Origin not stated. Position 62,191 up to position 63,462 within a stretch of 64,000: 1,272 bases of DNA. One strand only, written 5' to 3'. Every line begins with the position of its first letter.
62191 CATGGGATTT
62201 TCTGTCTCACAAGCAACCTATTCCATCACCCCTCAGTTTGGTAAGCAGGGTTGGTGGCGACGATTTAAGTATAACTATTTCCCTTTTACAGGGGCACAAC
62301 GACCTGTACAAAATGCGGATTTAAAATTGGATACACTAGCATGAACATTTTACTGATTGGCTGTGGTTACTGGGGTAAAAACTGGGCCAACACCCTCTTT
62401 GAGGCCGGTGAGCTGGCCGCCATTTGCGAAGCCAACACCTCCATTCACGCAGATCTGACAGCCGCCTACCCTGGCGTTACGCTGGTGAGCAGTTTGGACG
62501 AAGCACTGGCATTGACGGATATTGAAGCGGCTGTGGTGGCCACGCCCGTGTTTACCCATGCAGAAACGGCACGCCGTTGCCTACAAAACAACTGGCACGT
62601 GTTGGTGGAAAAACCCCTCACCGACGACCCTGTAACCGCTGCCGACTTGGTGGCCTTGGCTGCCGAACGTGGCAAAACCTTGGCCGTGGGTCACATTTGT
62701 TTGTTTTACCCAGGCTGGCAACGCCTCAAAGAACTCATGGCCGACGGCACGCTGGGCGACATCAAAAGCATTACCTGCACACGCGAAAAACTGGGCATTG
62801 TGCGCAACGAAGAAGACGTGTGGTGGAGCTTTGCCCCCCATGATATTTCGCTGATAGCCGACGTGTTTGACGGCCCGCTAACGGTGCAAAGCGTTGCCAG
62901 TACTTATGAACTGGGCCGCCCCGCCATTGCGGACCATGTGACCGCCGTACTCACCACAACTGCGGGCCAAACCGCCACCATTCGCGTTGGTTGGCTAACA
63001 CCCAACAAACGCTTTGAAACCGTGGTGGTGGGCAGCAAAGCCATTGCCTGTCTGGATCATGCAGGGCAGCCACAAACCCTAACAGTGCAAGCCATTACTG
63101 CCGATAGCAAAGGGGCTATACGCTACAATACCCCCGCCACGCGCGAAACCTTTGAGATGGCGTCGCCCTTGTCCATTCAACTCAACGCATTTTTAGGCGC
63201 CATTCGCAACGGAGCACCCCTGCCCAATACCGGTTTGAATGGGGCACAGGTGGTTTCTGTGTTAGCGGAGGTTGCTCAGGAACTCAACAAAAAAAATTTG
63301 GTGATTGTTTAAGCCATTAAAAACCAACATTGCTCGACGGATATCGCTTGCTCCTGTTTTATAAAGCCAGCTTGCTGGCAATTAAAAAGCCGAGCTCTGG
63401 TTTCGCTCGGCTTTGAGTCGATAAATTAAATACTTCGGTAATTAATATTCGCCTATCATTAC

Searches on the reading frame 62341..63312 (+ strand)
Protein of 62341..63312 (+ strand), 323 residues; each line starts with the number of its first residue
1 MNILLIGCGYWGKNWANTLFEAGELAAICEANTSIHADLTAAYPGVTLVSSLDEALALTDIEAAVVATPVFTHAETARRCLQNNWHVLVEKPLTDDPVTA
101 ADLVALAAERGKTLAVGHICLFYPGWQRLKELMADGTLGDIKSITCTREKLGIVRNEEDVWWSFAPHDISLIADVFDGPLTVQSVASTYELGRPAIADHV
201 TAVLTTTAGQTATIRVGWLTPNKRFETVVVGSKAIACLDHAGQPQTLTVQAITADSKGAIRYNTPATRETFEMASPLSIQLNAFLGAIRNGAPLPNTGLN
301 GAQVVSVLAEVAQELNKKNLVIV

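Call 19: search_protein_families(library=pfam, proteins=[window:62341-63312:+])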
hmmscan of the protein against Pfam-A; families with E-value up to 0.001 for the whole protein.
window:62341-63312:+ (323 aa): 3 families
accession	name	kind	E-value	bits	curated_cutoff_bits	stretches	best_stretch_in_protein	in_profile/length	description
PF01408.29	GFO_IDH_MocA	-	2.4e-22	80.3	24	1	1-118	1-120/120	Oxidoreductase family, NAD-binding Rossmann fold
PF22725.1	GFO_IDH_MocA_C3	-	7.4e-11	42.6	27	1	126-234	1-121/124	GFO/IDH/MocA C-terminal domain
PF03447.22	NAD_binding_3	-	0.00058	21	24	0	7-115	1-114/116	Homoserine dehydrogenase, NAD binding domain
